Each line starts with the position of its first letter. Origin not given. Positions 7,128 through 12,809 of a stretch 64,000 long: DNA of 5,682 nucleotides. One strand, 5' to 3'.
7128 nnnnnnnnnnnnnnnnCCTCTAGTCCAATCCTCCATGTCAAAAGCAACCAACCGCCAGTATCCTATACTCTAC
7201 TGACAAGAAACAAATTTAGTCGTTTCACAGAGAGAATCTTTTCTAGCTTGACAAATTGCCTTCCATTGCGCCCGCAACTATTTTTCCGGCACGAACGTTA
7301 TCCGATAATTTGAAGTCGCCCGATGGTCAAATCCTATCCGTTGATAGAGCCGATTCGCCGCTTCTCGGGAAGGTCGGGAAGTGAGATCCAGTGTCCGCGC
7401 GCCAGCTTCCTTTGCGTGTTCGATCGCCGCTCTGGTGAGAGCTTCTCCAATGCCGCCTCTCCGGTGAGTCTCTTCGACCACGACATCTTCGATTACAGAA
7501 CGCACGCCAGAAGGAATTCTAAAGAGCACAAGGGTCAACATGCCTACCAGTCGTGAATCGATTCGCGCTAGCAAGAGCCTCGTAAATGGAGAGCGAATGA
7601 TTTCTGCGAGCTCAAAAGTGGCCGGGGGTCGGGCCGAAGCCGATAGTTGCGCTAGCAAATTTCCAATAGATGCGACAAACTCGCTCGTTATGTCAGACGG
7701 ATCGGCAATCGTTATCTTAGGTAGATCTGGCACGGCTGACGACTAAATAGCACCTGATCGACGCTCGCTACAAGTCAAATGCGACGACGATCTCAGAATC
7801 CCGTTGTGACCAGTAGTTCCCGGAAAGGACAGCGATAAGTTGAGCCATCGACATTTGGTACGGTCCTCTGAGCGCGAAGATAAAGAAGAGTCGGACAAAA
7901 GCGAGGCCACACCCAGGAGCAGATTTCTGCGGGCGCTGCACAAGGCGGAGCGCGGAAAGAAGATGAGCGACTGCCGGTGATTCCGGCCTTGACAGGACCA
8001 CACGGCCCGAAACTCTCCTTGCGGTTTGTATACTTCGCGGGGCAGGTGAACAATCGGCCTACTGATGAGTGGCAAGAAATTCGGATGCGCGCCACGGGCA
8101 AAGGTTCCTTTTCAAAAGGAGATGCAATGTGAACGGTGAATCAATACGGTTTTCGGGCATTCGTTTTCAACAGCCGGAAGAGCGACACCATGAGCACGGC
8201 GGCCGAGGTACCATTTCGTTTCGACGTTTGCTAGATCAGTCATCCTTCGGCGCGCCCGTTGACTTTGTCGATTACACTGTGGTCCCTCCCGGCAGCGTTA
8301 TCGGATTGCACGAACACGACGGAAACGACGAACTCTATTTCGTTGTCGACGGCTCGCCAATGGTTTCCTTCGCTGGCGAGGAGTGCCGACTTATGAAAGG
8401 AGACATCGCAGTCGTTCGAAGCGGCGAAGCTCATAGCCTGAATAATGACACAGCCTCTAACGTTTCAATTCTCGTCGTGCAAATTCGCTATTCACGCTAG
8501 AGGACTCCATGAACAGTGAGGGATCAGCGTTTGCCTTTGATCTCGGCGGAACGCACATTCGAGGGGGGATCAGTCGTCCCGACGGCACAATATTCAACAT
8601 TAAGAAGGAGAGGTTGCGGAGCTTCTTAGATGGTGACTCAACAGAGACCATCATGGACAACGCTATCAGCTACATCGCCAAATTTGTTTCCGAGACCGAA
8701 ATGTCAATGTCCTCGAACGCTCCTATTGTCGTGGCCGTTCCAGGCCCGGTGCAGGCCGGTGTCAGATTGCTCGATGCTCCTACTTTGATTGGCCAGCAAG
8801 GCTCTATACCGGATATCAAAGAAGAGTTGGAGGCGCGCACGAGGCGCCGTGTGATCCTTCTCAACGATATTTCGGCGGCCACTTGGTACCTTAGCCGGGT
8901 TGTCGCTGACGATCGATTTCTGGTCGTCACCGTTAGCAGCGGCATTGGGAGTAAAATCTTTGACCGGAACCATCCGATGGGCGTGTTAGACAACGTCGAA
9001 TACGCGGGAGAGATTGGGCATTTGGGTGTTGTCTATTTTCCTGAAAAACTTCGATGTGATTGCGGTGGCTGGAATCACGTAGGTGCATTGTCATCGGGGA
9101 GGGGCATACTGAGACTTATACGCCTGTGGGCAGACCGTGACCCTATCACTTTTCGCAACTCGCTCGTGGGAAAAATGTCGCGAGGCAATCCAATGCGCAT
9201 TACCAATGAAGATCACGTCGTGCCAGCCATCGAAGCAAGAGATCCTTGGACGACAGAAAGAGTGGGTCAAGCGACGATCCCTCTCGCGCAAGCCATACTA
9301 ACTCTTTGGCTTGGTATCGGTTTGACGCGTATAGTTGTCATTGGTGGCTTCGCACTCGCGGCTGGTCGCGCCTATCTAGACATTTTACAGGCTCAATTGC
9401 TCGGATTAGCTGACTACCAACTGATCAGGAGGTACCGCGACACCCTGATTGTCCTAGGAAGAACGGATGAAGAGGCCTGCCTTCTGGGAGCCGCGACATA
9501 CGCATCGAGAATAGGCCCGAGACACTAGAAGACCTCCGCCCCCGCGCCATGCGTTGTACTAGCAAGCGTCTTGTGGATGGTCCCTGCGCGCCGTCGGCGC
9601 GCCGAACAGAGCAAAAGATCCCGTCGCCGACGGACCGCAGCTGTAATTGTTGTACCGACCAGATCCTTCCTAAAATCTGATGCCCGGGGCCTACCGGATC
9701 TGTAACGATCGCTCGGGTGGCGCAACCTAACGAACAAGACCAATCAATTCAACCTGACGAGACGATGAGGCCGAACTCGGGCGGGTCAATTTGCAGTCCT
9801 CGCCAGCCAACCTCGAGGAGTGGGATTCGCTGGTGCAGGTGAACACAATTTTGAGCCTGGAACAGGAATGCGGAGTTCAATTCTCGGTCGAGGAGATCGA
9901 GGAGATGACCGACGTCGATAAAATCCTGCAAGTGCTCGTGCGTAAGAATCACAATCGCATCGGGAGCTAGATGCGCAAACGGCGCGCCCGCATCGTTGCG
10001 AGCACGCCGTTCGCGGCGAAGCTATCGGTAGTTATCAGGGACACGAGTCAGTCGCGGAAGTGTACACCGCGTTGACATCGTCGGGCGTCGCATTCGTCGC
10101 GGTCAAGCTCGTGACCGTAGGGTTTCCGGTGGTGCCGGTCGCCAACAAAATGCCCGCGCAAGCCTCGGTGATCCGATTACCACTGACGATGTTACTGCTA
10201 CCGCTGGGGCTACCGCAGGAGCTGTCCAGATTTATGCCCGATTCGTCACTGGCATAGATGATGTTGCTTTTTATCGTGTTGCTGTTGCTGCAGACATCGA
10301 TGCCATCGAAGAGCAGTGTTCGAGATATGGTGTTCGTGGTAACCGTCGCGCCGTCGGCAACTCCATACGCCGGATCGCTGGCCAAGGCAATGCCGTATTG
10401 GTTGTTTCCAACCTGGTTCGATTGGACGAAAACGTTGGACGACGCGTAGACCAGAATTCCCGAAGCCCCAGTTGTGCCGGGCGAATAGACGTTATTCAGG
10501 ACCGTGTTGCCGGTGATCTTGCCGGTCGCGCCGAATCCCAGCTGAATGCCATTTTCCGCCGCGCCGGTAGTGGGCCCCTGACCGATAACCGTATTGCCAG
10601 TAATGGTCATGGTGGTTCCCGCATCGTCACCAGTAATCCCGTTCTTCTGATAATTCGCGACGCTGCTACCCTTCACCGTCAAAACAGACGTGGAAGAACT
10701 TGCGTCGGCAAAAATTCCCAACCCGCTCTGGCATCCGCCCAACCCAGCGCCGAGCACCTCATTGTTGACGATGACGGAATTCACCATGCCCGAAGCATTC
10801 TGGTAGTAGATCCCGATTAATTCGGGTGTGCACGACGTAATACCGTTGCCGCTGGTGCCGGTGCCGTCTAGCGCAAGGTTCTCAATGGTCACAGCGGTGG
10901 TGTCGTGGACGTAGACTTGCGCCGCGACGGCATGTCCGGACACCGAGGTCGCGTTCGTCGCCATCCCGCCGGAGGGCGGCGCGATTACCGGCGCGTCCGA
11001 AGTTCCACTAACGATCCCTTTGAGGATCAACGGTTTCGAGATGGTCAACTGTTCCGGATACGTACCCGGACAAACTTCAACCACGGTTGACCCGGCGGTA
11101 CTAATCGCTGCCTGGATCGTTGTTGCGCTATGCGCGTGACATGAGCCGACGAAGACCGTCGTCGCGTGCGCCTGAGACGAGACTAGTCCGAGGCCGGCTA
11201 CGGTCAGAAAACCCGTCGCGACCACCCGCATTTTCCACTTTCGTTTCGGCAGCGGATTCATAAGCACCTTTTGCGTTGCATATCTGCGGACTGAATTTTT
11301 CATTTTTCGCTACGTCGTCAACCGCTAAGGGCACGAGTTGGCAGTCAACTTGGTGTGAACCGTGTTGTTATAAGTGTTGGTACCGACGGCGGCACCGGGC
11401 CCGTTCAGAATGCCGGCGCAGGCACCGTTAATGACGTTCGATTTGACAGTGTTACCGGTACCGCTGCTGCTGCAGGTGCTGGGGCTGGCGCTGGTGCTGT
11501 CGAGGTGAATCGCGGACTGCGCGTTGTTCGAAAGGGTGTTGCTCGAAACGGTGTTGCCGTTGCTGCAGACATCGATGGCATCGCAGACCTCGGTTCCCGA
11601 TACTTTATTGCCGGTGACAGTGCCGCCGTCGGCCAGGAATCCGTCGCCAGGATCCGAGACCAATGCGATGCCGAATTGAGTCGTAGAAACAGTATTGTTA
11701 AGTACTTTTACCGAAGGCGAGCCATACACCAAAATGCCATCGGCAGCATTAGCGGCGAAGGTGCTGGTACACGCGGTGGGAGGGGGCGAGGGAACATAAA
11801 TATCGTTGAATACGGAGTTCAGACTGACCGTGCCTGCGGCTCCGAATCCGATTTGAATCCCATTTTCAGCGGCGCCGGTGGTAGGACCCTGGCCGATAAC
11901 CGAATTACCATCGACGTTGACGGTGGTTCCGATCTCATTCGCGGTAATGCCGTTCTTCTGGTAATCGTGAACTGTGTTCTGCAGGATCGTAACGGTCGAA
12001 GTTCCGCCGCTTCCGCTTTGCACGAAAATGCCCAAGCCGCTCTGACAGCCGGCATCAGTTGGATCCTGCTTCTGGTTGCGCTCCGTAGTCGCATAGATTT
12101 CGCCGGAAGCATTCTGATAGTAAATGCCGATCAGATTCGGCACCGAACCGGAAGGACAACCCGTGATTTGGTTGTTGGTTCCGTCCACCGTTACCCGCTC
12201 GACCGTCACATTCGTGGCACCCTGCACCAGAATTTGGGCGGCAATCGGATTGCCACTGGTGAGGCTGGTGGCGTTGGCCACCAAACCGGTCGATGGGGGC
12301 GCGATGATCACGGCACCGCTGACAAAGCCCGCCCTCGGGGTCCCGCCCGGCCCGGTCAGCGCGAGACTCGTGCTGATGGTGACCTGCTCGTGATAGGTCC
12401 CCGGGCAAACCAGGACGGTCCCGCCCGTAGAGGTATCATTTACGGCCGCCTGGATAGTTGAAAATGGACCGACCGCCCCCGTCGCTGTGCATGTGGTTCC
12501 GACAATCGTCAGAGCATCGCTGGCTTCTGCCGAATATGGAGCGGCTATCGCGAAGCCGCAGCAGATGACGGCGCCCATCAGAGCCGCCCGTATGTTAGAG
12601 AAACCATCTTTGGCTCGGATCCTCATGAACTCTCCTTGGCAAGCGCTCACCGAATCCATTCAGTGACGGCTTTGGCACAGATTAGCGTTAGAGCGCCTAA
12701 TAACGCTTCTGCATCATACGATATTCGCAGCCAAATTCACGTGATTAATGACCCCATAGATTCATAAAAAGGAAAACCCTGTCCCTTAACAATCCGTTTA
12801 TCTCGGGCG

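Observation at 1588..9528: Low-GC eight-gene cassette built around a DHQS-like sugar-phosphate cyclase: candidate (amino)cyclitol/carbasugar pathway inside an EPS locus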

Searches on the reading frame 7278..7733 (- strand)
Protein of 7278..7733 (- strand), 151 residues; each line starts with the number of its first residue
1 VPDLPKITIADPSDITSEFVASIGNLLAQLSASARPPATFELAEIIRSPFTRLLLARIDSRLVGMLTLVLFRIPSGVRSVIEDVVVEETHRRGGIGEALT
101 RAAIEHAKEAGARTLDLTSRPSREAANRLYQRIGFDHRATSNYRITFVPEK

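Call 4: search_protein_families(library=pfam, proteins=[window:7278-7733:-], max_evalue=0.01)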
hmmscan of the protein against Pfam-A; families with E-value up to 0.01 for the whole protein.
window:7278-7733:- (151 aa): 9 families
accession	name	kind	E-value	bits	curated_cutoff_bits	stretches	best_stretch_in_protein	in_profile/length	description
PF00583.31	Acetyltransf_1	-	4.1e-16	59.7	20.7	1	42-135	24-116/116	Acetyltransferase (GNAT) family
PF13508.13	Acetyltransf_7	-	3.2e-11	43.9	27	1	52-135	4-82/84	Acetyltransferase (GNAT) domain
PF13673.13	Acetyltransf_10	-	6.5e-09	36.3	23.6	1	46-137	26-109/128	Acetyltransferase (GNAT) domain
PF08445.16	FR47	-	1.3e-07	31.9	22.1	1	79-144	22-85/86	FR47-like protein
PF13527.13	Acetyltransf_9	-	7.3e-05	23.2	25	1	51-137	41-126/127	Acetyltransferase (GNAT) domain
PF14542.12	Acetyltransf_CG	-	0.00018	22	30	1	77-113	23-59/80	GCN5-related N-acetyl-transferase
PF13480.13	Acetyltransf_6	-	0.00042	20.9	22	1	51-118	72-135/143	Acetyltransferase (GNAT) domain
PF02780.25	Transketolase_C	-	0.0074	16.6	25.9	1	82-137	63-121/124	Transketolase, C-terminal domain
PF24037.1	DUF7346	-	0.0088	16.6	28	1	42-122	52-132/139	Family of unknown function (DUF7346)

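Call 5: search_protein_families(library=ncbifam, proteins=[window:7278-7733:-], max_evalue=0.01)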
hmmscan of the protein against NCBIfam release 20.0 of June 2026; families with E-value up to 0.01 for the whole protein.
window:7278-7733:- (151 aa): 19 families
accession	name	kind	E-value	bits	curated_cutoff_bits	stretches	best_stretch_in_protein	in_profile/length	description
TIGR01575.1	rimI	equivalog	8.4e-11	42.1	86.4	1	38-140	19-117/132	ribosomal protein S18-alanine N-acetyltransferase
TIGR03103.1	trio_acet_GNAT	equivalog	3.6e-07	29.1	569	1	84-137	161-214/547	N-acetylglutaminylglutamine synthetase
NF000359.1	sat3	exception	1.1e-06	28.8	360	1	41-139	61-156/180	streptothricin N-acetyltransferase Sat3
NF007530.0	PRK10146.1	equivalog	2.2e-06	28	142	1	46-146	42-141/144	aminoalkylphosphonate N-acetyltransferase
NF002959.0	PRK03624.1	equivalog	4.4e-06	26.5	124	1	48-139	46-133/147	GNAT family acetyltransferase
NF000487.1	stat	exception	4.8e-06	26.2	420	1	78-136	104-162/189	streptothricin N-acetyltransferase STAT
NF040501.1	resist_ArsN2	equivalog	1.5e-05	24.6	125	1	53-137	26-103/133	arsenic resistance N-acetyltransferase ArsN2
NF007025.1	PRK09491.1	equivalog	1.6e-05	24.9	173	1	83-137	67-121/145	ribosomal protein S18-alanine N-acetyltransferase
NF033083.0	AAC_3_I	equivalog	2.2e-05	24.7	200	1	33-135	30-134/145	AAC(3)-I family aminoglycoside N-acetyltransferase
TIGR03448.1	mycothiol_MshD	equivalog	3.6e-05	23.2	163.1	1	84-138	234-288/294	mycothiol synthase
NF049894.1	CG3035_N_ac_Glu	equivalog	6.7e-05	22.2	280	1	84-142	238-296/300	N-acetylglutamate synthase, CG3035 family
NF043067.1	AAC_6p_group_E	equivalog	0.0003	20.7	140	1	21-137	7-129/140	aminoglycoside 6'-N-acetyltransferase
NF008212.0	PRK10975.1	equivalog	0.00043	20.2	219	1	84-140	169-225/232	dTDP-4-amino-4,6-dideoxy-D-galactose acyltransferase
NF040503.1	resist_ArsN1a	equivalog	0.0011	18.7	170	1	14-137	11-135/159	arsinothricin resistance N-acetyltransferase ArsN1 family A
NF000360.1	sat4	exception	0.0018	18.4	380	1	78-137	96-155/180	streptothricin N-acetyltransferase Sat4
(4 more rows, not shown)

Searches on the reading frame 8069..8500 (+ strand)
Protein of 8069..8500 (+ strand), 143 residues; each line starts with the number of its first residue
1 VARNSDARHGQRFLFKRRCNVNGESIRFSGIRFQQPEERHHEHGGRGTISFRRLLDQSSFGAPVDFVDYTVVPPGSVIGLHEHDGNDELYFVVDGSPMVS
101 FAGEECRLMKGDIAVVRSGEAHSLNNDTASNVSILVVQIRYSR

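Call 4: search_protein_families(library=pfam, proteins=[window:8069-8500:+], max_evalue=0.01)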
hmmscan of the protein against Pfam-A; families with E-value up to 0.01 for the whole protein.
window:8069-8500:+ (143 aa): 6 families
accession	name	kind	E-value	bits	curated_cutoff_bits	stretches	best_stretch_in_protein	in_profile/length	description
PF07883.17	Cupin_2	-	4.4e-13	49.2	27.2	1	70-137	3-69/70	Cupin domain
PF02311.25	AraC_binding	-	8.6e-05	22.7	21.1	1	74-137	12-74/135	AraC-like ligand binding domain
PF00190.28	Cupin_1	-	0.0001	22.4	22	1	71-137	39-113/151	Cupin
PF01050.24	MannoseP_isomer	-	0.001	19.7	23.6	1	69-139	32-102/116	Mannose-6-phosphate isomerase C-terminal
PF05899.18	Cupin_3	-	0.0019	18.3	23.5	1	82-120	21-60/74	EutQ-like cupin domain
PF12852.13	Cupin_6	-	0.0021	18.3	26.7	1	88-130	36-80/183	Cupin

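Call 5: search_protein_families(library=ncbifam, proteins=[window:8069-8500:+], max_evalue=0.01)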
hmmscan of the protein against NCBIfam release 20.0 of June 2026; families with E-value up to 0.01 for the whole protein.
window:8069-8500:+ (143 aa): 3 families
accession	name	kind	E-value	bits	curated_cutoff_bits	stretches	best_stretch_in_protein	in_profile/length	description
NF008373.0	PRK11171.1-2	equivalog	0.00096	18.4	445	1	72-138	76-142/274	(S)-ureidoglycine aminohydrolase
TIGR03404.1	bicupin_oxalic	subfamily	0.0017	17.5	254.2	1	45-135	228-320/367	bicupin, oxalate decarboxylase family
NF008376.0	PRK11171.1-5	equivalog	0.0028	16.8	338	1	82-141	86-145/278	(S)-ureidoglycine aminohydrolase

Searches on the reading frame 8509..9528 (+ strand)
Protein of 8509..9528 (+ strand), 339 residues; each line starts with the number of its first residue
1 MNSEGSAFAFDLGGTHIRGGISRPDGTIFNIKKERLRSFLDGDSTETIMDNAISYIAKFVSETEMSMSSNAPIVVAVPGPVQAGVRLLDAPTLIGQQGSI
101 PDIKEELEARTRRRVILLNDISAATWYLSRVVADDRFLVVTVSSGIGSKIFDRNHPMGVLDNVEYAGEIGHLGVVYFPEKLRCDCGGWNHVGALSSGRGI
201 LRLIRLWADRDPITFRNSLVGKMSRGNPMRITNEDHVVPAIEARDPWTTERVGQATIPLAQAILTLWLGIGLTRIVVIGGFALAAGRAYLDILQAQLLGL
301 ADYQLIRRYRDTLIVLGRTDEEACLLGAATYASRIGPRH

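Call 4: search_protein_families(library=pfam, proteins=[window:8509-9528:+], max_evalue=0.01)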
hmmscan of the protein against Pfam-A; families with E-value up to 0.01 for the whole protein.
window:8509-9528:+ (339 aa): 1 family
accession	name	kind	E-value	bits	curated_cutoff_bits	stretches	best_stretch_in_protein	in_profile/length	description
PF00480.26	ROK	-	1.4e-19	71.2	22.9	1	9-332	3-291/294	ROK family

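Call 5: search_protein_families(library=ncbifam, proteins=[window:8509-9528:+], max_evalue=0.01)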
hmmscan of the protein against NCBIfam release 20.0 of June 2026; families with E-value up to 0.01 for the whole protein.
window:8509-9528:+ (339 aa): 8 families
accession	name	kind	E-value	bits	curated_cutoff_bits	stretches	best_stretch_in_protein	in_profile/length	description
NF003461.0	PRK05082.1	subfamily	1.1e-16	61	283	1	7-202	3-185/291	N-acetylmannosamine kinase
TIGR00744.1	ROK_glcA_fam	subfamily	5.8e-12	45.5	260.35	1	9-296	2-275/318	ROK family glucokinase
NF047821.1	NactlManKinNanK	equivalog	2.3e-11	43.8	450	1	9-201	5-184/288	N-acetylmannosamine kinase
NF007251.0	PRK09698.1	equivalog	8e-10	38.4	253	1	10-200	11-193/304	allose kinase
NF042998.1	bglucokin_BglK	equivalog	1.3e-07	31.2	550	1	9-156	5-142/291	beta-glucoside kinase BglK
NF045551.1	GK_Pyrobac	equivalog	8.8e-07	28.5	500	1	111-214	86-187/294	ATP-dependent glucokinase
NF047937.1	TransRegNagC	equivalog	0.00018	20.8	650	1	38-203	108-270/399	DNA-binding transcriptional regulator NagC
NF045942.1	PolPhglucPhase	equivalog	0.00062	19.6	250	1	7-152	2-141/242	polyphosphate--glucose phosphotransferase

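Call 80: search_solved_structures(query=window:8509-9528:+, max_evalue=0.000001)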
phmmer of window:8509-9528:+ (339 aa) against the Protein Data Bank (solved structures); distinct sequences matched with E-value up to 0.000001: 6.
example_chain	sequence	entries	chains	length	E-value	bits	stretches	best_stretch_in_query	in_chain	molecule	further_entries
6jda_A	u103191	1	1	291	1.3e-08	37.7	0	8-207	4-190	N-acetylmannosamine kinase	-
6jdo_A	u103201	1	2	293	1.3e-08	37.6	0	8-208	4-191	N-acetylmannosamine kinase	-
6jdh_A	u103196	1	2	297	1.4e-08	37.5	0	8-208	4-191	N-acetylmannosamine kinase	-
6jdc_A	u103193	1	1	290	1.6e-07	34.1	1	9-210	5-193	N-acetylmannosamine kinase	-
6jdb_A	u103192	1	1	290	2.5e-07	33.4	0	57-210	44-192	N-acetylmannosamine kinase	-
2aa4_A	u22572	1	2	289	8.1e-07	31.8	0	8-202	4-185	Putative N-acetylmannosamine kinase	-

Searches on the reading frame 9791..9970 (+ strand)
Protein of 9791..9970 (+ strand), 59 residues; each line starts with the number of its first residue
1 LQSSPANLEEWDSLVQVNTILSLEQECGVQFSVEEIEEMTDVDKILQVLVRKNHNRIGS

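Call 67: search_protein_families(library=pfam, proteins=[window:9791-9970:+], max_evalue=0.01)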
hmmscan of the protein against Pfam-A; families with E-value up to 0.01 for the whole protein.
window:9791-9970:+ (59 aa): 1 family
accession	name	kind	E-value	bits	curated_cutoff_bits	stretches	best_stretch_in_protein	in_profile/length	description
PF00550.31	PP-binding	-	0.0082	16.8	20.8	1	12-47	30-65/67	Phosphopantetheine attachment site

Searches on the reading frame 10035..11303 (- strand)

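Call 7: search_protein_families(library=pfam, proteins=[window:10035-11303:-], max_evalue=0.0001)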
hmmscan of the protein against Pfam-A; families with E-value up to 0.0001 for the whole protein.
window:10035-11303:- (422 aa): 2 families
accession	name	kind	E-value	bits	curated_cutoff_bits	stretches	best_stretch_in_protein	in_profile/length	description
PF13229.12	Beta_helix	-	9e-14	51.8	25.9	2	148-309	21-146/158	Right handed beta helix region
PF05048.19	NosD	-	6.6e-11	42.5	23.6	1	249-394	37-162/212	Periplasmic copper-binding protein (NosD)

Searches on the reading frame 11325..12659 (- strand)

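Call 7: search_protein_families(library=pfam, proteins=[window:11325-12659:-], max_evalue=0.0001)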
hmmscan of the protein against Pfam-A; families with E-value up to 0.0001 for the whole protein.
window:11325-12659:- (444 aa): 2 families
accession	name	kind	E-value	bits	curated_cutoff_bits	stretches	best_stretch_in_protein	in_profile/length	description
PF13229.12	Beta_helix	-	3.1e-09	37.1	25.9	1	299-433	39-157/158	Right handed beta helix region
PF05048.19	NosD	-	2.7e-06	27.4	23.6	1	301-440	55-180/212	Periplasmic copper-binding protein (NosD)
